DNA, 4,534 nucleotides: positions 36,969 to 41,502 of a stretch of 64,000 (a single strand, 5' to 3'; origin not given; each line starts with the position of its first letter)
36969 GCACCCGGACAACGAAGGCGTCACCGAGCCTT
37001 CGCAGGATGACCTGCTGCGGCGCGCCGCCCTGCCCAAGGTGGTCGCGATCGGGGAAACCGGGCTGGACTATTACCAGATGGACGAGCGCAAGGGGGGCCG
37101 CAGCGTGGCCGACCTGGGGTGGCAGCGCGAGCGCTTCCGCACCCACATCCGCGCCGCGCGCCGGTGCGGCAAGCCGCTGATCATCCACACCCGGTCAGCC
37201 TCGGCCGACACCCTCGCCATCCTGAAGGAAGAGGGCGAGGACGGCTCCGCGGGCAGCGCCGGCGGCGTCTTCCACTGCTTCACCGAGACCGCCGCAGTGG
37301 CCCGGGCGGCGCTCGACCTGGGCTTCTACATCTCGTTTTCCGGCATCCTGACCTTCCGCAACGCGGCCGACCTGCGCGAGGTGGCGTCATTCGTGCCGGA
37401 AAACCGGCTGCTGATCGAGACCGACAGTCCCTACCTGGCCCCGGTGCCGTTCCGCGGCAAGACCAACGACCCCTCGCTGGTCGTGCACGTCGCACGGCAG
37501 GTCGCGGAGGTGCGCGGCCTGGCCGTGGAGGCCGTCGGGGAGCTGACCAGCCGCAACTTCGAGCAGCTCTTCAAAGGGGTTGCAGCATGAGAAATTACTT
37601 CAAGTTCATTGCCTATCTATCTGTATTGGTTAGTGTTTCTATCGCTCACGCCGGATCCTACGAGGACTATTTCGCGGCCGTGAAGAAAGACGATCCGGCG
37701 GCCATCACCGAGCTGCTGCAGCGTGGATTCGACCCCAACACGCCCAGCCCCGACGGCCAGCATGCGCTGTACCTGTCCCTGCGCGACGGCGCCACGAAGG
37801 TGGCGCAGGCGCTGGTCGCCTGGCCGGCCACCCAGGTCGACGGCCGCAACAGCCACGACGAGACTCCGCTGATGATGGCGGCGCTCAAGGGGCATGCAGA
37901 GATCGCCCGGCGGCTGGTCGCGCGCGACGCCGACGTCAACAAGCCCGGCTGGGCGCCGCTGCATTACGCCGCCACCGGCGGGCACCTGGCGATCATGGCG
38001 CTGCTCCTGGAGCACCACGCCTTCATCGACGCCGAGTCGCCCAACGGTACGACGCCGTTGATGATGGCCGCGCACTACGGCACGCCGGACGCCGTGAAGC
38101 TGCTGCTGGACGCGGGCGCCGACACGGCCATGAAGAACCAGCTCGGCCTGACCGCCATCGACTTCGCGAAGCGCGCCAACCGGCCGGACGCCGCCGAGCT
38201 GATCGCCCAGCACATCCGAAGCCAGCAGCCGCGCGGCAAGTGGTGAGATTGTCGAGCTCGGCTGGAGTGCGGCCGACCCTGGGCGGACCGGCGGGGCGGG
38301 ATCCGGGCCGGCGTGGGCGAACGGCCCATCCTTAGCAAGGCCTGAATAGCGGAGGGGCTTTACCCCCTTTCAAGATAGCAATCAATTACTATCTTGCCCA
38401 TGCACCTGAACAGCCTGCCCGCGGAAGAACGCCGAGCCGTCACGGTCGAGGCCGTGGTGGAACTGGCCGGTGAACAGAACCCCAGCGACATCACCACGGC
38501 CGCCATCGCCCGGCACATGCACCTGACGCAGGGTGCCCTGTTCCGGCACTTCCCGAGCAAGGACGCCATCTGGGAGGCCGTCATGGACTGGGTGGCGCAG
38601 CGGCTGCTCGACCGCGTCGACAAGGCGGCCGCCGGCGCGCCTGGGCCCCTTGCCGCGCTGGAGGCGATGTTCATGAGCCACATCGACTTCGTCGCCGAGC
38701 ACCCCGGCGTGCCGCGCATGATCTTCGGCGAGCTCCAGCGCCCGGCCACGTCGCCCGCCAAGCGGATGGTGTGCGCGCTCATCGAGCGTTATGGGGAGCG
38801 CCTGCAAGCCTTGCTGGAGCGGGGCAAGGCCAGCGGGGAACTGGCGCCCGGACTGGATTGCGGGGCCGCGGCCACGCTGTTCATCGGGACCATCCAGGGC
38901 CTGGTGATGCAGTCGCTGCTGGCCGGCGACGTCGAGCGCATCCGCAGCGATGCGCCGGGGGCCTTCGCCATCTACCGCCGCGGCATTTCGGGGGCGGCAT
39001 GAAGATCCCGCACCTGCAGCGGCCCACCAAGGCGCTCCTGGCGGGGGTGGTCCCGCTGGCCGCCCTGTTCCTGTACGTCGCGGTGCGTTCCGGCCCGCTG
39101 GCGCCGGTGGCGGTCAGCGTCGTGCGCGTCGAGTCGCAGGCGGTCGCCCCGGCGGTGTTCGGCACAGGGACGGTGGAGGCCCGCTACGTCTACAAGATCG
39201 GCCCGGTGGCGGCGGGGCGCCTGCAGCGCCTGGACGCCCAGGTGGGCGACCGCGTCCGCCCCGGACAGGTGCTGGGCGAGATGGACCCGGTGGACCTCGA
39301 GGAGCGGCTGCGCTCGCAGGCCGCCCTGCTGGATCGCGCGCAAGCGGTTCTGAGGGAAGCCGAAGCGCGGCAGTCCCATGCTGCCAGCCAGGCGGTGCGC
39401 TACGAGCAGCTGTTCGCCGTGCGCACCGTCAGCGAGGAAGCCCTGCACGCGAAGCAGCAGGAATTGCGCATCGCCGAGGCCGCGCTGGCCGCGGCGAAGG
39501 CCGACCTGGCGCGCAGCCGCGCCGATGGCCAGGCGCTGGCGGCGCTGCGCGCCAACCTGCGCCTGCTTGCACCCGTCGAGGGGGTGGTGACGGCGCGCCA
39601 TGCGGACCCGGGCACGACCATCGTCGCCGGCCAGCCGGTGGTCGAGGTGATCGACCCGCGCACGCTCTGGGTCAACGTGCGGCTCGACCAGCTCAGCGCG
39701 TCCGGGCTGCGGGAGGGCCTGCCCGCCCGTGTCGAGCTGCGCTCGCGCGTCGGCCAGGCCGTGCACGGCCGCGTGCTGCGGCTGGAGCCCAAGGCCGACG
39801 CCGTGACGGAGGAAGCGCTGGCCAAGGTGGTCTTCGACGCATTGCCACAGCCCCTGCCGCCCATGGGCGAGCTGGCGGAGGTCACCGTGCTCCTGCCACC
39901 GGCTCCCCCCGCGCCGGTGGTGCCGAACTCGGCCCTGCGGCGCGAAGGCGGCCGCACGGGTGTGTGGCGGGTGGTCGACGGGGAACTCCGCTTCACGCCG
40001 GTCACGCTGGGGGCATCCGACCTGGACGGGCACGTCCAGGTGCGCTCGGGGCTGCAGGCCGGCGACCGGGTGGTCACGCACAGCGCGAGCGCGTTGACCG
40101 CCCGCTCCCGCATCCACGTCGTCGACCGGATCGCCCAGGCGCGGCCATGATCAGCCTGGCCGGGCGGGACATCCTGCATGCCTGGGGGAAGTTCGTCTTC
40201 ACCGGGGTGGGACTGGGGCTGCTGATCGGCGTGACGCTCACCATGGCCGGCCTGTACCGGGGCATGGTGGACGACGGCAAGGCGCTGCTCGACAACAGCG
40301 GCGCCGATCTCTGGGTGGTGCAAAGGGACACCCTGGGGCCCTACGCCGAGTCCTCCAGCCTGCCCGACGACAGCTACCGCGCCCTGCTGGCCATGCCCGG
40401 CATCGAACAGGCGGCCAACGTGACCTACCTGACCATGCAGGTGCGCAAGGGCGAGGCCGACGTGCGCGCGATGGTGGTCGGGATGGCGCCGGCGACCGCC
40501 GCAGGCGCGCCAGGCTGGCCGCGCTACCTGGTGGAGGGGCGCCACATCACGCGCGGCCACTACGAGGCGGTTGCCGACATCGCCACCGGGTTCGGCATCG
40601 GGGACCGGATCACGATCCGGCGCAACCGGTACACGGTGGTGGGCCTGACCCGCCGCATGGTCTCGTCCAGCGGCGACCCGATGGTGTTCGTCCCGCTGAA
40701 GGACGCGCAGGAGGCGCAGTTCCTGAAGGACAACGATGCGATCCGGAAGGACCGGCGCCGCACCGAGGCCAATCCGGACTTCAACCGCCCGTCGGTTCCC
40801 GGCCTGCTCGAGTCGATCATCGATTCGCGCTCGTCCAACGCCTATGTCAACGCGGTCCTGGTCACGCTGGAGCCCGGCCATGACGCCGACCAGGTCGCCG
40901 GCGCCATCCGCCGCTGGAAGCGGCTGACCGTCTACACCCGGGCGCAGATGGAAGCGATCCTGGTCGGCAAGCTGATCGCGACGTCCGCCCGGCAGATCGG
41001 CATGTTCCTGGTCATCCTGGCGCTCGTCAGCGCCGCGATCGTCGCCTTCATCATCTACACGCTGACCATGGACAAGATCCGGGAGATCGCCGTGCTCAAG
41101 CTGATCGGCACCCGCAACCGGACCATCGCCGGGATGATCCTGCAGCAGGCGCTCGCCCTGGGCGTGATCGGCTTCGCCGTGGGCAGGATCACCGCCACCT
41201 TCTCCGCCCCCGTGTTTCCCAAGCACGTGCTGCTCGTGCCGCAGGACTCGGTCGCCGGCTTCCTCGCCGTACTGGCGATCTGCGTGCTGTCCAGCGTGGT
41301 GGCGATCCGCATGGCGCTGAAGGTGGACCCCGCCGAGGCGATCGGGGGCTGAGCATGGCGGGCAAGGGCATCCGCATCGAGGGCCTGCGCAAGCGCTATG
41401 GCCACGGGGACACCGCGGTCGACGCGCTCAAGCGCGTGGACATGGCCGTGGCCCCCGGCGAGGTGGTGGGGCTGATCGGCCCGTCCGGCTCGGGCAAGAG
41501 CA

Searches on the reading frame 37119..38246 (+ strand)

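Call 44: search_protein_families(library=pfam, proteins=[window:37119-38246:+], max_evalue=0.00001)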
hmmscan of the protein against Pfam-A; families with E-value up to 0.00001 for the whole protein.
window:37119-38246:+ (375 aa): 6 families
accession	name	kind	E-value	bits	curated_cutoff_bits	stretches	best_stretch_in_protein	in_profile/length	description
PF12796.13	Ank_2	-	6e-38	129.7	27.3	3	245-305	27-88/90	Ankyrin repeats (3 copies)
PF00023.36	Ank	-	5.9e-23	80.1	21.1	1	309-340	1-32/33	Ankyrin repeat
PF13857.12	Ank_5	-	7.4e-22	77.6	27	1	296-350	1-56/56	Ankyrin repeats (many copies)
PF13637.12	Ank_4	-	4.7e-21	74.8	22.7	2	281-330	1-50/50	Ankyrin repeats (many copies)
PF13606.12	Ank_3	-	3.6e-19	67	22.3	0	312-335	4-27/30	Ankyrin repeat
PF24521.3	Ank_KRIT1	-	2.9e-07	30.8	80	1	246-355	17-130/149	KRIT1 ankyrin-repeats domain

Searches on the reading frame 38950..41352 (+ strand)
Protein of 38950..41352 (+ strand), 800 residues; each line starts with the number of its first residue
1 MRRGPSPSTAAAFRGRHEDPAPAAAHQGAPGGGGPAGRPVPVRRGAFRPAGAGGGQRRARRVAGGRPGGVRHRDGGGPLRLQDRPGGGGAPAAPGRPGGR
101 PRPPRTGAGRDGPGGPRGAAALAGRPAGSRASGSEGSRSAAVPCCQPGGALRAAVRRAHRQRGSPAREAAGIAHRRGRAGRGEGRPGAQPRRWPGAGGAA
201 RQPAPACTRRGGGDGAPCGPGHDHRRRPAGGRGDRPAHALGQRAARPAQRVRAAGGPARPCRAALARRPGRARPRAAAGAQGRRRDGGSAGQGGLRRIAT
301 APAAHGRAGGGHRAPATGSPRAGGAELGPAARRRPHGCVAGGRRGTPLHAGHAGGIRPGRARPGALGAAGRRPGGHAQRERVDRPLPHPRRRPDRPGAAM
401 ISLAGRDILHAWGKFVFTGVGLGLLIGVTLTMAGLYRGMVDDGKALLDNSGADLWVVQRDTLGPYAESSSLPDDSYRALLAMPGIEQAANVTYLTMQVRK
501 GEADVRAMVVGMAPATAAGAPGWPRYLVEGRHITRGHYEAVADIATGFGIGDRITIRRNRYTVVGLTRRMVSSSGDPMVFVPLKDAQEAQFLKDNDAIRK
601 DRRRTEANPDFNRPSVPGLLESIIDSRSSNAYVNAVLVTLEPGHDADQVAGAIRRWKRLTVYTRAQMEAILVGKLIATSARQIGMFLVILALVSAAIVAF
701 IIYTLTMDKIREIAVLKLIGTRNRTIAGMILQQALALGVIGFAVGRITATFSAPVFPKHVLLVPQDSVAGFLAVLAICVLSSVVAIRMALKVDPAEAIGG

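Call 44: search_protein_families(library=pfam, proteins=[window:38950-41352:+], max_evalue=0.00001)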
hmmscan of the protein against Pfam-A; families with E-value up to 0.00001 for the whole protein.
window:38950-41352:+ (800 aa): 2 families
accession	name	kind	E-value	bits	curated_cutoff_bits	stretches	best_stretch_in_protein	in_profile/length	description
PF12704.14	MacB_PCD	-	7.1e-18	66.1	27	1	421-655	7-206/207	MacB-like periplasmic core domain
PF02687.27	FtsX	-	1e-15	58.3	25.5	1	685-794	2-120/120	FtsX-like permease C-terminal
